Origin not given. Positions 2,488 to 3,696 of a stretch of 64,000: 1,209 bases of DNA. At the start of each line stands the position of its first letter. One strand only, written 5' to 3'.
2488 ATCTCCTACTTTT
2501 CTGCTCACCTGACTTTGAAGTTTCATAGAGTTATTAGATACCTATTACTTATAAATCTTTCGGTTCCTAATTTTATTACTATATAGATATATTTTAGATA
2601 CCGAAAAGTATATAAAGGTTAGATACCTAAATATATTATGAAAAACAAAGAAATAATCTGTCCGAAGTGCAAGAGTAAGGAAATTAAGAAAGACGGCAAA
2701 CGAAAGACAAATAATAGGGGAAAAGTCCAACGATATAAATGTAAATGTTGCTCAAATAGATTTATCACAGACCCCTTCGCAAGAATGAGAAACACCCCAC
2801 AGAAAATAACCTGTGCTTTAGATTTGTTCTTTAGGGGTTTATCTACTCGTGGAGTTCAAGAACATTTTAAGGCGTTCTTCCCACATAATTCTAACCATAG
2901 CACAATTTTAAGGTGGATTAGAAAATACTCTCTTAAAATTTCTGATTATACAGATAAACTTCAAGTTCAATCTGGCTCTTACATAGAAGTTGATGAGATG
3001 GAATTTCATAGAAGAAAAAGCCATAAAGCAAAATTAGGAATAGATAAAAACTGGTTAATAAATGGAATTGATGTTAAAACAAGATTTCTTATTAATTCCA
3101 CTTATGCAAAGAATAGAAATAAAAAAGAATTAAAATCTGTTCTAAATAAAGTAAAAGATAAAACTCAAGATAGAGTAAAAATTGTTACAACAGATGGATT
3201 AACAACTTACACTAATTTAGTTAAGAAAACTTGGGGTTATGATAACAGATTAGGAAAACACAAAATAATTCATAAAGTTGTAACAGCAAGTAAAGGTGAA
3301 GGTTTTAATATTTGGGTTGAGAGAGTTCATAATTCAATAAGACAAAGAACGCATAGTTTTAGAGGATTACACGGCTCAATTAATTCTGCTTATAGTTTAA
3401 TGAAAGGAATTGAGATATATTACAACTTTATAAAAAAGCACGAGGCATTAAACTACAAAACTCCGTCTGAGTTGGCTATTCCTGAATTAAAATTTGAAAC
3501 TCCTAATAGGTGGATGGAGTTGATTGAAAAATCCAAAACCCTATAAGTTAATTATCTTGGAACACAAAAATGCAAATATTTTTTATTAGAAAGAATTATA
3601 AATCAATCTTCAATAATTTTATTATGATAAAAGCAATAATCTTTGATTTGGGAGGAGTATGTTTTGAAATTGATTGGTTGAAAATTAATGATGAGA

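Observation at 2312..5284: Complete transposon with perfect 22-bp terminal inverted repeats, 9-bp target-site duplication and passenger genes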

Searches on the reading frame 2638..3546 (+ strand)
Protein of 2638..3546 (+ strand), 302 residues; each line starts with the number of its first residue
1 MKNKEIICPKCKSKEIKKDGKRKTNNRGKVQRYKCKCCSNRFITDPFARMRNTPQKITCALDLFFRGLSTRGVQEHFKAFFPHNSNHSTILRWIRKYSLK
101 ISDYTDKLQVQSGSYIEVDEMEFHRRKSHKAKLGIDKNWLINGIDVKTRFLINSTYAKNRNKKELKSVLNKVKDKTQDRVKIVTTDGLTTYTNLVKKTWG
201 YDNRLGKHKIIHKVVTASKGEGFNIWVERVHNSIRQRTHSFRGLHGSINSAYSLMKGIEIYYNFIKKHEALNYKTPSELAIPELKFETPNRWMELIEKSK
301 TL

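Call 6: search_protein_families(library=pfam, proteins=[window:2638-3546:+], max_evalue=0.1)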
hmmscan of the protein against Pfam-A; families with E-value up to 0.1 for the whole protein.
window:2638-3546:+ (302 aa): 6 families
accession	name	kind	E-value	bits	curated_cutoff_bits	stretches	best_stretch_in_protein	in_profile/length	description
PF13610.12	DDE_Tnp_IS240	-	5.7e-08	33.4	27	1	139-268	19-139/139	DDE domain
PF13683.12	rve_3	-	0.00058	20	26.5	1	224-276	16-67/67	Integrase core domain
PF01610.23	DDE_Tnp_ISL3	-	0.00077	19.8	23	1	155-198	30-73/240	Transposase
PF03811.18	Zn_ribbon_InsA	-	0.0033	17.6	26.1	1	5-38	5-34/35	InsA N-terminal domain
PF00665.32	rve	-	0.0035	18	32.6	1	113-213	5-95/102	Integrase core domain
PF00872.24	Transposase_mut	-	0.0061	15.9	21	1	50-198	97-244/379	Transposase, Mutator family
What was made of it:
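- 2638..3546 (+): 302-aa transposase with an N-terminal 4-Cys Zn-finger, an HTH and a DDE domain. PF13610 DDE_Tnp_IS240 5.7e-8 (call 6).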

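Call 8: find_homologous_proteins(query=window:2638-3546:+)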
Query window:2638-3546:+ (302 aa): 908 proteins with E <= 0.001 among 1258 candidates; the best 120 are listed.
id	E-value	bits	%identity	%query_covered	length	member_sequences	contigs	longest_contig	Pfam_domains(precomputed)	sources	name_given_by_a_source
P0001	8.2e-186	634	93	99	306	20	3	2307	PF13610.13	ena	-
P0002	6.9e-174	595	86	99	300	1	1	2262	PF13610.13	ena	-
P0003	1.8e-171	587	86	100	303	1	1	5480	PF13610.13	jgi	-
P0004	1.4e-168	578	84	98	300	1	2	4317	-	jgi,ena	-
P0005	3.1e-161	554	83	98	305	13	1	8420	PF13610.13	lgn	-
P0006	2.9e-160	551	78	99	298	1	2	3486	PF13610.13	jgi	-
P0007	1.1e-158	545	80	99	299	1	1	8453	-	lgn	-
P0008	2.9e-158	544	86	93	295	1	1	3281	PF13610.13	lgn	-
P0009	3.0e-156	537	78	98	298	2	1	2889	-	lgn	-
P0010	2.8e-154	531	75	98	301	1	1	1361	PF13610.13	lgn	-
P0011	8.5e-153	526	76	99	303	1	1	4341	-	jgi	jgi:transposase-like protein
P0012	3.5e-152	524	78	99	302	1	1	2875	PF13610.13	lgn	-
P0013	4.4e-152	524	79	98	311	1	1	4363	PF13610.13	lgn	-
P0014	4.2e-150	517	74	99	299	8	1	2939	-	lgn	-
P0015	5.3e-150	517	73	97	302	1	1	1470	PF13610.13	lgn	-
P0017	9.4e-150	516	74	97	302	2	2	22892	PF13610.13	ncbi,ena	-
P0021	1.6e-148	512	73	98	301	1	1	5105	PF13610.13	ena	-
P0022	2.1e-148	512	72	98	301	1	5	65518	PF13610.13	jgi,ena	-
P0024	3.8e-148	511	76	98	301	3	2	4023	PF13610.13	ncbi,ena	-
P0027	8.1e-148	510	72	98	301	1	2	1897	PF13610.13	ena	-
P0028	9.6e-148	509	72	97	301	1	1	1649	PF13610.13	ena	-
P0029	3.1e-147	508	74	98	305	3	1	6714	PF13610.13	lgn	-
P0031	1.9e-146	505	73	99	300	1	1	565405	PF03811.18,PF13610.13,PF13683.13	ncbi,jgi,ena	ncbi:MAG: DDE-type integrase/transposase/recombinase [Candidatus Pacearchaeota archaeon]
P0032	7.2e-146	503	74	96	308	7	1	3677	PF13610.13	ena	-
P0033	1.2e-145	503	76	98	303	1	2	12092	PF13610.13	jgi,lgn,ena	-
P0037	4.8e-144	497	71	99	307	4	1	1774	PF13610.13,PF13683.13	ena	-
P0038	1.5e-143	496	72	99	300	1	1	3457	PF03811.18,PF13610.13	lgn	-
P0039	1.8e-143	495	72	97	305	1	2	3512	PF13610.13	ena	-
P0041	3.5e-143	494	72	100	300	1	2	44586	PF13610.13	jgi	-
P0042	7.7e-143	493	72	97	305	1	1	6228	PF13610.13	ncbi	-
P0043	1.2e-142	493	72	99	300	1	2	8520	PF13610.13,PF13683.13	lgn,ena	-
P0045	3.7e-142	491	72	97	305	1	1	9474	PF13610.13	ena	-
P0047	1.0e-141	490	70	98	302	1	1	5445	PF13610.13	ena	-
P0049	4.0e-141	488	73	97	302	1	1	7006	PF13610.13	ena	-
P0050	5.6e-141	487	72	98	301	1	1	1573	PF13610.13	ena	-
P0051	6.9e-141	487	72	98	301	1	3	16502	PF13610.13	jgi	jgi:transposase-like protein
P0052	7.1e-141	487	72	99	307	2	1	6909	PF03811.18,PF13610.13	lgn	-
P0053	1.2e-140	486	71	97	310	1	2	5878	PF13610.13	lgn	-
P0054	2.4e-140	485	72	97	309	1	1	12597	PF13610.13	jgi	jgi:putative transposase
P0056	4.9e-140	484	71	97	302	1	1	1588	PF13610.13,PF13683.13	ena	-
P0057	5.6e-140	484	71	98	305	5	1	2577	PF13610.13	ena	-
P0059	7.0e-140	484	71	97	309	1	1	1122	PF03811.18,PF13610.13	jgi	-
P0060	1.2e-139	483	72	99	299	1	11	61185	PF13610.13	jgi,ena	-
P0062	1.9e-139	482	69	99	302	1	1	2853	PF13610.13,PF13683.13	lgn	-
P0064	2.7e-139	482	72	99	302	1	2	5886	PF03811.18,PF13610.13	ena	-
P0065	4.7e-139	481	69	99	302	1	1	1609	PF13610.13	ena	-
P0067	5.4e-139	481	69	98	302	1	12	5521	PF13610.13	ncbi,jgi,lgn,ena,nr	ncbi:DDE-type integrase/transposase/recombinase [Candidatus Pacearchaeota archaeon]|nr:DDE-type inte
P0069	1.1e-138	480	72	97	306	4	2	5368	PF13610.13,PF13683.13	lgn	-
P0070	1.8e-138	479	69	98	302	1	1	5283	PF13610.13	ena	-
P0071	1.9e-138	479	70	99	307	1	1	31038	PF13610.13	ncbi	-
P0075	3.0e-138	478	72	99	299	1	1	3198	PF13610.13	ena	-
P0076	3.1e-138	478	73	98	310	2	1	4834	PF13610.13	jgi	-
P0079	1.1e-137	476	70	96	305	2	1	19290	PF13610.13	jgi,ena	-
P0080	1.1e-136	473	69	98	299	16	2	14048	PF13610.13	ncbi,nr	ncbi:MAG: DDE-type integrase/transposase/recombinase [Nanoarchaeota archaeon]|nr:DDE-type integrase/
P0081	1.4e-136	473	71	98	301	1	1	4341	PF13610.13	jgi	jgi:transposase-like protein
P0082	3.1e-136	472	69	98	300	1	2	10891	PF13610.13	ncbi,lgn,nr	ncbi:MAG: DDE-type integrase/transposase/recombinase [Candidatus Pacearchaeota archaeon]|nr:DDE-type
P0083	3.8e-136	471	67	99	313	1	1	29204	PF13610.13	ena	-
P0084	4.7e-136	471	70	99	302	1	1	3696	PF13610.13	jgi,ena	-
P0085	5.7e-136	471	68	98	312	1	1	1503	PF13610.13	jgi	jgi:transposase-like protein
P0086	5.8e-136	471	69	98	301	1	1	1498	PF03811.18,PF13610.13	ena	-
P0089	2.3e-135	469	69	98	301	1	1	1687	PF13610.13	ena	-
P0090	2.9e-135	468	67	98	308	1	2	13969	PF13610.13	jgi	jgi:transposase-like protein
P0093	1.2e-134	466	68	99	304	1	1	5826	PF13610.13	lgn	-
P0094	1.6e-134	466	69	98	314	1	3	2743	PF13610.13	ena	-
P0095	2.0e-134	466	66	98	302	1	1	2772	PF13610.13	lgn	-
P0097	1.3e-133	463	69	97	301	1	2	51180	PF13610.13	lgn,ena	-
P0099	1.9e-133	463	68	97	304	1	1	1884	PF13610.13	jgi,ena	-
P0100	2.7e-133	462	67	98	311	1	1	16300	PF13610.13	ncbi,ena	-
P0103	4.0e-132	458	68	99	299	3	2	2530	PF13610.13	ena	-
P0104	1.4e-131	456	68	97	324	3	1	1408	PF13610.13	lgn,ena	-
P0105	5.5e-131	454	66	99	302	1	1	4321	PF13610.13,PF13683.13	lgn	-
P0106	6.2e-131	454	67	99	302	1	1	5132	PF25208.2,PF13610.13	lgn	-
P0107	1.1e-130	453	68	99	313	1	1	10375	PF13610.13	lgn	-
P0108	1.1e-130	453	76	84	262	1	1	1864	PF13610.13,PF13683.13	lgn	-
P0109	1.2e-130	453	67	99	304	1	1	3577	PF13610.13,PF00872.25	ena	-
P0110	3.5e-130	452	64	99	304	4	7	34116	PF13610.13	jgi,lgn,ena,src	-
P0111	2.1e-129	449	67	98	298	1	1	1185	PF13610.13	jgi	-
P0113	8.3e-129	447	67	96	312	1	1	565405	PF13610.13,PF00872.25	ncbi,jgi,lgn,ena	ncbi:MAG: DDE-type integrase/transposase/recombinase [Candidatus Pacearchaeota archaeon]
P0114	2.2e-128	446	65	96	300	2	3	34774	PF03811.18,PF13610.13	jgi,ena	-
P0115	6.5e-128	444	66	97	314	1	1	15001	PF13610.13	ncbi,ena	-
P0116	7.9e-128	444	68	98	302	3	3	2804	PF13610.13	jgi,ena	-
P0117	9.9e-128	444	64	97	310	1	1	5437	PF13610.13,PF13683.13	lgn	-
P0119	3.6e-127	442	65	99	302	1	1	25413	PF13610.13,PF13683.13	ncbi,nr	ncbi:DDE domain protein [uncultured archaeon]|nr:DDE domain protein [uncultured archaeon]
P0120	8.9e-127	441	67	99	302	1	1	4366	PF03050.21,PF00665.33,PF01610.24,PF13610.13,PF00872.25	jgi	-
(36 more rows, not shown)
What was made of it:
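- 2638..3546 (+): 908 homologues, named ones from DPANN archaea (call 8).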

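Call 9: search_protein_families(library=ncbifam, proteins=[window:2638-3546:+], max_evalue=0.01)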
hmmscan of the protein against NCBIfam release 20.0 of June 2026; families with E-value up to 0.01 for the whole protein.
window:2638-3546:+ (302 aa): 9 families
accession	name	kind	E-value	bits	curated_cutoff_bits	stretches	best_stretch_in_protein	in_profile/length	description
NF033587.1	transpos_IS6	equivalog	1.6e-21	77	125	1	47-266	1-202/202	IS6 family transposase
NF033558.1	transpos_IS1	equivalog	4.9e-16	59.2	100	1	8-198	1-170/199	IS1 family transposase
NF033577.2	transpos_IS481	equivalog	2.5e-10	40.4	224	1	74-278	83-282/284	IS481 family transposase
NF033550.5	transpos_ISL3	equivalog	1.5e-09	37.4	180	1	25-197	42-196/370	ISL3 family transposase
NF033543.2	transpos_IS256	equivalog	2.6e-08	33.2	150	1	46-200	52-207/338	IS256 family transposase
NF033547.1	transpos_IS1595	equivalog_domain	1.6e-05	24.9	75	1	57-244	9-196/215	IS1595 family transposase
NF050000.1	IS1_IS1595_Zn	domain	5e-05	23.8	28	1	8-43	1-32/34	IS1/IS1595 family N-terminal zinc-binding domain-containing protein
NF041731.2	transpos_ISH6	equivalog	0.0028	16.5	240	1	71-195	131-248/414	ISH6 family transposase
NF048018.1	IS256_N_4Cys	domain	0.0058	17.2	27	0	8-42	2-31/31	transposase-like zinc-binding domain-containing protein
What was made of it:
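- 2638..3546 (+): NCBIfam IS6 77 bits (cut-off 125); IS1 59 bits (cut-off 100) (call 9).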

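Call 10: find_encoding_contigs(protein=window:2638-3546:+, flank=5000, max_places=10)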
Protein window:2638-3546:+ (302 aa): 16 contigs read that carry it; 9 places shown.
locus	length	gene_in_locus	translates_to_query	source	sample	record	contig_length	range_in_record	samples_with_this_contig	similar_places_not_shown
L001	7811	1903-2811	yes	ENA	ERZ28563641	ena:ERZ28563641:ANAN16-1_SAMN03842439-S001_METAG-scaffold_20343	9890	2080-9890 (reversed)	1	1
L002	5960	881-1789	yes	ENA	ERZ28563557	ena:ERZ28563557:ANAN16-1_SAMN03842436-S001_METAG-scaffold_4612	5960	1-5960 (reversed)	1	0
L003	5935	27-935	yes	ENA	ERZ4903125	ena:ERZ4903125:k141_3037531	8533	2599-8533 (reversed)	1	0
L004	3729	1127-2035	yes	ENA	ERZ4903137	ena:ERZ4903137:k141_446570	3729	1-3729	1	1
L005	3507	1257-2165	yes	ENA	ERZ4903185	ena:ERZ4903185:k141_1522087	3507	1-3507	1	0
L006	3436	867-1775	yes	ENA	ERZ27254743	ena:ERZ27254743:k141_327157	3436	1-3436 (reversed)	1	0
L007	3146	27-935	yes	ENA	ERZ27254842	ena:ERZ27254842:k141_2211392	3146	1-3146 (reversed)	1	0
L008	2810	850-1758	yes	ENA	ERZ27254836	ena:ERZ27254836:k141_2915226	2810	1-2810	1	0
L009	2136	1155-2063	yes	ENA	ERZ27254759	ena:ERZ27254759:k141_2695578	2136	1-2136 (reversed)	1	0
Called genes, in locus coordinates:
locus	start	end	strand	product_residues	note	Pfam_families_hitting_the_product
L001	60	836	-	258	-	PF01048:PNP_UDP_1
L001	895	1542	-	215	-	PF13489:Methyltransf_23 (weak), PF13847:Methyltransf_31, PF08241:Methyltransf_11, PF13649:Methyltransf_25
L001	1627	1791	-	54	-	-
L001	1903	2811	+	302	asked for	PF13610:DDE_Tnp_IS240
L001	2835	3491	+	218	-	PF00702:Hydrolase, PF13419:HAD_2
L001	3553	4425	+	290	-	PF00923:TAL_FSA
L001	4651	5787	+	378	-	PF13439:Glyco_transf_4, PF00534:Glycos_transf_1, PF13692:Glyco_trans_1_4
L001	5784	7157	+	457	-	PF02310:B12-binding, PF04055:Radical_SAM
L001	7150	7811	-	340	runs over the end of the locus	PF04007:DUF354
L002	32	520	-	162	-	PF13489:Methyltransf_23 (weak), PF13847:Methyltransf_31, PF08241:Methyltransf_11, PF08242:Methyltransf_12 (weak), PF13649:Methyltransf_25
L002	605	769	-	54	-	-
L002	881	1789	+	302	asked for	PF13610:DDE_Tnp_IS240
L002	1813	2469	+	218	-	PF00702:Hydrolase, PF13419:HAD_2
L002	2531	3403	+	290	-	PF00923:TAL_FSA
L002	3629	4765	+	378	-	PF13439:Glyco_transf_4, PF00534:Glycos_transf_1, PF13692:Glyco_trans_1_4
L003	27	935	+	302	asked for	PF13610:DDE_Tnp_IS240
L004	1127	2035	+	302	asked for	PF13610:DDE_Tnp_IS240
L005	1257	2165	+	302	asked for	PF13610:DDE_Tnp_IS240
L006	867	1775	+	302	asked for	PF13610:DDE_Tnp_IS240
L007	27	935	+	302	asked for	PF13610:DDE_Tnp_IS240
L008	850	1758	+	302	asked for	PF13610:DDE_Tnp_IS240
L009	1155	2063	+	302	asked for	PF13610:DDE_Tnp_IS240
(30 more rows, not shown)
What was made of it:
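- The window allele is the common one, on 16 or more contigs (call 10).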

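Call 11: find_encoding_contigs(protein=P0003, flank=5000, max_places=6)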
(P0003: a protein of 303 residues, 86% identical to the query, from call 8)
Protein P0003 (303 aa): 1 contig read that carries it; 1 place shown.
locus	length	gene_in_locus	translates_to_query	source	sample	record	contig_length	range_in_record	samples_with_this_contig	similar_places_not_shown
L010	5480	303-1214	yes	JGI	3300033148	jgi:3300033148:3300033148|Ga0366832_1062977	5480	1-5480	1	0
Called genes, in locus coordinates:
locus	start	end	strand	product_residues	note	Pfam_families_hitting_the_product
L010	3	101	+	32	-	?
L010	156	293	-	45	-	PF01402:RHH_1 (weak)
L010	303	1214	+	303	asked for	PF13610:DDE_Tnp_IS240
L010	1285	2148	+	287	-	PF04055:Radical_SAM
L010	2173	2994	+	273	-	PF04055:Radical_SAM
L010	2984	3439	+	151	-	PF18931:DUF5680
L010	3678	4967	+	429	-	-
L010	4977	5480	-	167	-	?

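Call 12: find_encoding_contigs(protein=P0005, flank=5000, max_places=6)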
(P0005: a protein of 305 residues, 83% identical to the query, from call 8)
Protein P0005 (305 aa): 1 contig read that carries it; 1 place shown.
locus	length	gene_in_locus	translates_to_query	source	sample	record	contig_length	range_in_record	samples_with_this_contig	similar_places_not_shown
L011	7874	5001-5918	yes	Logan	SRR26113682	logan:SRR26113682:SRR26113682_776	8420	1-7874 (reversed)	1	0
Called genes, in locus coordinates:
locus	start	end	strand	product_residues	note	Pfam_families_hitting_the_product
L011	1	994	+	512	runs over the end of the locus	?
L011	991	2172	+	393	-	-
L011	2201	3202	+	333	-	-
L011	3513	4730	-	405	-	PF03235:GmrSD_N, PF01844:HNH (faint)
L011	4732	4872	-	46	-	-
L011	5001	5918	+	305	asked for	PF13610:DDE_Tnp_IS240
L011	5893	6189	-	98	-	-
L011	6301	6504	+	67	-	-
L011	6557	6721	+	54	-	-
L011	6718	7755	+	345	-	-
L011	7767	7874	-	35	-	?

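Call 19: find_related_loci(query=A1, collection=genome_contigs, flank=8000)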
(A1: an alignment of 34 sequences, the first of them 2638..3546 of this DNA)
Query A1 (302 aa) in genome_contigs; peptide patterns used: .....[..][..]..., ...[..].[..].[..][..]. (x = any residue, [..] = any of these).
375 stretches matched a pattern; 105 encode a relative of the query (tblastn E <= 1e-3); the best 80 are kept; 77 distinct loci.
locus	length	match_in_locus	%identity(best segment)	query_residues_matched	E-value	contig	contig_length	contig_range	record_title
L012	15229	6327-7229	88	1-300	1e-178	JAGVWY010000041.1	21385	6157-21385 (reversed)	Candidatus Pacearchaeota archaeon isolate RIFCSPLOWO2_02_FULL_30_10 rifcsplowo2_02_scaffold_2881, whole genome shotgun s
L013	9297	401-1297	90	4-301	0e+0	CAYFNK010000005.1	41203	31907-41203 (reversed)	MAG TPA_asm: Candidatus Woesearchaeota archaeon isolate ERP019367_co1_17 genome assembly, contig: NODE_1011_length_41203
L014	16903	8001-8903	83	1-299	2e-160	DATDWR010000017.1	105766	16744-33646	MAG TPA_asm: Candidatus Nanoarchaeia archaeon isolate SMAG_U8117 k141_878649, whole genome shotgun sequence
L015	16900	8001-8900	81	1-297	4e-157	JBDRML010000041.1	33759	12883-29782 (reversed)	MAG: Candidatus Woesearchaeota archaeon isolate MEGAHIT-group-1.829 k141_10455651, whole genome shotgun sequence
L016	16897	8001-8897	73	1-300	2e-152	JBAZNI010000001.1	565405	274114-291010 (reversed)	MAG: Candidatus Pacearchaeota archaeon isolate SO_2017_LW4_63 scaffold_44_c1_LW137-91_2017, whole genome shotgun sequenc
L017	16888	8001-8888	73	4-300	4e-152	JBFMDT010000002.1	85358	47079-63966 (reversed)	MAG: Nanoarchaeota archaeon isolate MAG226 MAG226_2, whole genome shotgun sequence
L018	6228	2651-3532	72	4-296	4e-148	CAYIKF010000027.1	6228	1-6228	MAG TPA_asm: uncultured Gammaproteobacteria bacterium isolate ERP119705_co21_379 genome assembly, contig: NODE_16826_len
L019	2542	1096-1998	70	1-301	1e-152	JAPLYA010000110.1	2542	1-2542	MAG: Candidatus Pacearchaeota archaeon isolate LacPavin_0920_SED4_MAG_33_8 LacPavin_0920_SED4_scaffold_2905116, whole ge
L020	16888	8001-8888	70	4-299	4e-144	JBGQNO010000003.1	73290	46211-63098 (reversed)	MAG: Candidatus Nanoarchaeia archaeon isolate OBJ2_061818_130_46 k141_1130693_length_73290_cov_15.1714, whole genome sho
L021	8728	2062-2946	73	1-296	1e-143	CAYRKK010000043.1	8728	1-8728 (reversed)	MAG TPA_asm: Candidatus Woesearchaeota archaeon isolate SRP178699_co2_118 genome assembly, contig: NODE_8598_length_8728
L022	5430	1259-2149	69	5-300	8e-144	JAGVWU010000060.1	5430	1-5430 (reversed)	Candidatus Pacearchaeota archaeon isolate RIFOXYC1_FULL_30_12 rifoxyc1_full_scaffold_6179, whole genome shotgun sequence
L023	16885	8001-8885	70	4-299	1e-142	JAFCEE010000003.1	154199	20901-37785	Candidatus Pacearchaeota archaeon isolate Meg22_1012_Bin_283 Meg22_1012_Bin_283_scaffold_1134, whole genome shotgun sequ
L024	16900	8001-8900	68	1-299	5e-142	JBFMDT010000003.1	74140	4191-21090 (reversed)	MAG: Nanoarchaeota archaeon isolate MAG226 MAG226_3, whole genome shotgun sequence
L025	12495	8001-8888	69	5-300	5e-142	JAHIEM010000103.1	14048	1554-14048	MAG: Nanoarchaeota archaeon isolate KR11_0.1_MetaG.mb.19 KR11_0.1_MetaG.mb.19_k141_820188, whole genome shotgun sequence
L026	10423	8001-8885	69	1-297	3e-141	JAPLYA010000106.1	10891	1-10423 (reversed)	MAG: Candidatus Pacearchaeota archaeon isolate LacPavin_0920_SED4_MAG_33_8 LacPavin_0920_SED4_scaffold_2760398, whole ge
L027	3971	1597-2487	69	1-297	4e-144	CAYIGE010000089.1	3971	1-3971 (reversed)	MAG TPA_asm: Candidatus Woesearchaeota archaeon isolate ERP119705_co1_995 genome assembly, contig: NODE_43899_length_397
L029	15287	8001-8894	67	1-301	9e-140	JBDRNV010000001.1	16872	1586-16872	MAG: Nanoarchaeota archaeon isolate MEGAHIT-group-1.916 k141_10656791, whole genome shotgun sequence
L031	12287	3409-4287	66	7-299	2e-132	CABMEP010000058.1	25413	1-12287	uncultured archaeon isolate LFW-242_1 genome assembly, contig: LFW2421_61, whole genome shotgun sequence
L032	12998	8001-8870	67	10-299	4e-131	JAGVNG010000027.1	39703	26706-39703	MAG: Nanoarchaeota archaeon isolate DeMMO3_40 c_000000004898, whole genome shotgun sequence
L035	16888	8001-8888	71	1-296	7e-144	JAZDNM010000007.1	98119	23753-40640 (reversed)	MAG: archaeon isolate MEGAHIT-group-0.710 k141_4763796, whole genome shotgun sequence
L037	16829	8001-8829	70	4-281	1e-111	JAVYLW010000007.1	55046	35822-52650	MAG: Candidatus Pacearchaeota archaeon isolate DPZ-2_202101_bins_140 DPZ-2_202101_bins_140_scaffold_7, whole genome shot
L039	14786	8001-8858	35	6-299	7e-48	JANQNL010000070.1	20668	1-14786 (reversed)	MAG: Thermoplasmatota archaeon isolate PL23a_bin.128 k99_3914508, whole genome shotgun sequence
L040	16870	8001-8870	35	8-299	7e-47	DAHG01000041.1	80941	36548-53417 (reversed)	MAG TPA_asm: Methanocellaceae archaeon UBA148 UBA148_contig_25402, whole genome shotgun sequence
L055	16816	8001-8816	29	6-280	7e-31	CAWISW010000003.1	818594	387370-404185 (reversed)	MAG: uncultured Nitrososphaerota archaeon isolate MFD09222.bin.2.175 genome assembly, contig: contig_78710, whole genome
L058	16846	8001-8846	26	1-300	6e-26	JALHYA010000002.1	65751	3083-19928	MAG: Patescibacteria group bacterium isolate PFL142 seq_210169, whole genome shotgun sequence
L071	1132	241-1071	25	2-280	3e-11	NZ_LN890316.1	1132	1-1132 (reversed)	Clostridium neonatale strain LCDC no.99-A-005, whole genome shotgun sequence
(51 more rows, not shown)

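Call 27: search_protein_families(library=pfam, proteins=[L010:1285-2145:+, L010:2173-2991:+, L010:2969-3436:+, L011:3516-4730:-, L012:7232-9700:+, L015:8980-10008:-, L015:10021-11334:-, L015:11341-12174:-, L015:12179-13312:-, L016:5523-6668:+], max_evalue=0.00001)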
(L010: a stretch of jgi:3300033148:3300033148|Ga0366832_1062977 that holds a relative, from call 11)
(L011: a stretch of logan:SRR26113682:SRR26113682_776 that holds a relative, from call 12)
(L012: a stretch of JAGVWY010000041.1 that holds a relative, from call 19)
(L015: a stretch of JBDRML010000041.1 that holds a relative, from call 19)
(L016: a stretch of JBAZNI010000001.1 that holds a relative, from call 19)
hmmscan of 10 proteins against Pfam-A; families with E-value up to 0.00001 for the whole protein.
L010:1285-2145:+ (287 aa): 1 family
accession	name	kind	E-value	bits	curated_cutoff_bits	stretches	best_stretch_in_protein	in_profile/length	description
PF04055.27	Radical_SAM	-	7.7e-12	46.1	29.5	1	9-165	2-152/166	Radical SAM superfamily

L010:2173-2991:+ (273 aa): 1 family
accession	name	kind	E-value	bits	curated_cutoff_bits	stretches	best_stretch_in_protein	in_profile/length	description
PF04055.27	Radical_SAM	-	1.3e-14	55.1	29.5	1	25-189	2-158/166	Radical SAM superfamily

L010:2969-3436:+ (156 aa): 1 family
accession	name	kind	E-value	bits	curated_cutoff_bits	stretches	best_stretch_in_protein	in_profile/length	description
PF18931.5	DUF5680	-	6.9e-31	107.2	25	1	51-155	1-104/104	Domain of unknown function (DUF5680)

L011:3516-4730:- (405 aa): 1 family
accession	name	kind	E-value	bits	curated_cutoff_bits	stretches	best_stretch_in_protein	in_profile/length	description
PF03235.19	GmrSD_N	-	6.9e-22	79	33.2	1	10-153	6-198/199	GmrSD restriction endonuclease, N-terminal domain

L012:7232-9700:+ (823 aa): 5 families
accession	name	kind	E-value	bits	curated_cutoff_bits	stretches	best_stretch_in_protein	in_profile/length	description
PF02384.22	N6_Mtase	-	1.3e-64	219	20.4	1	298-592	4-304/311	N-6 DNA Methylase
PF01420.25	Methylase_S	-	1.3e-30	107.2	22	1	636-803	3-160/168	Type I restriction modification DNA specificity domain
PF07669.17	Eco57I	-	8.4e-10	39.4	25.3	1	405-506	57-170/171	Eco57I restriction-modification methylase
PF01170.24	UPF0020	-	6e-08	33.1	22.3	1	329-435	19-135/197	RMKL-like, methyltransferase domain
PF04313.20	HSDR_N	-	6.2e-06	26.6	25.1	1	64-124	121-186/198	Type I restriction enzyme R protein N terminus (HSDR_N)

L015:8980-10008:- (343 aa): 2 families
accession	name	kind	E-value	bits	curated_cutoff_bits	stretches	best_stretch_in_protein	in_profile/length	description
PF02016.21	Peptidase_S66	-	1.7e-37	128.7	25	1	14-133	1-121/121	LD-carboxypeptidase N-terminal domain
PF17676.7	Peptidase_S66C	-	2e-26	93.4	23.7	1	208-328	1-120/120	LD-carboxypeptidase C-terminal domain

L015:10021-11334:- (438 aa): 2 families
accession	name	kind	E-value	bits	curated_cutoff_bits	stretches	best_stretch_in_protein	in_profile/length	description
PF00152.25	tRNA-synt_2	-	3e-49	168.2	25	1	116-437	5-305/308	tRNA synthetases class II (D, K and N)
PF01336.31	tRNA_anti-codon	-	8.2e-11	42.1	27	1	18-96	1-74/75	OB-fold nucleic acid binding domain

L015:11341-12174:- (278 aa): 7 families
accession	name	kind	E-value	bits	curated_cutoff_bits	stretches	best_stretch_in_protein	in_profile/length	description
PF13847.12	Methyltransf_31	-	3.5e-21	75.8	27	1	46-149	2-109/145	Methyltransferase domain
PF13649.12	Methyltransf_25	-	8.6e-20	71.7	27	1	51-145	1-97/97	Methyltransferase domain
PF08241.18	Methyltransf_11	-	1.6e-19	70.8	21.2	1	52-148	1-94/95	Methyltransferase domain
PF01209.24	Ubie_methyltran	-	7.5e-18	65.2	20.1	1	40-152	40-154/233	ubiE/COQ5 methyltransferase family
PF08242.18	Methyltransf_12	-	7.3e-13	49.5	30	1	52-146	1-97/98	Methyltransferase domain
PF13489.12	Methyltransf_23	-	4e-06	27.1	27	1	43-148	16-115/164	Methyltransferase domain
PF03848.20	TehB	-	7.1e-06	26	20.4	0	47-131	30-112/193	Tellurite resistance protein TehB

L015:12179-13312:- (378 aa): 1 family
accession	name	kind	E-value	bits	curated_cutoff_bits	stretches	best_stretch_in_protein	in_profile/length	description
PF00152.25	tRNA-synt_2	-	1.5e-29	103.5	25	1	54-372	22-307/308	tRNA synthetases class II (D, K and N)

L016:5523-6668:+ (382 aa): 0 families
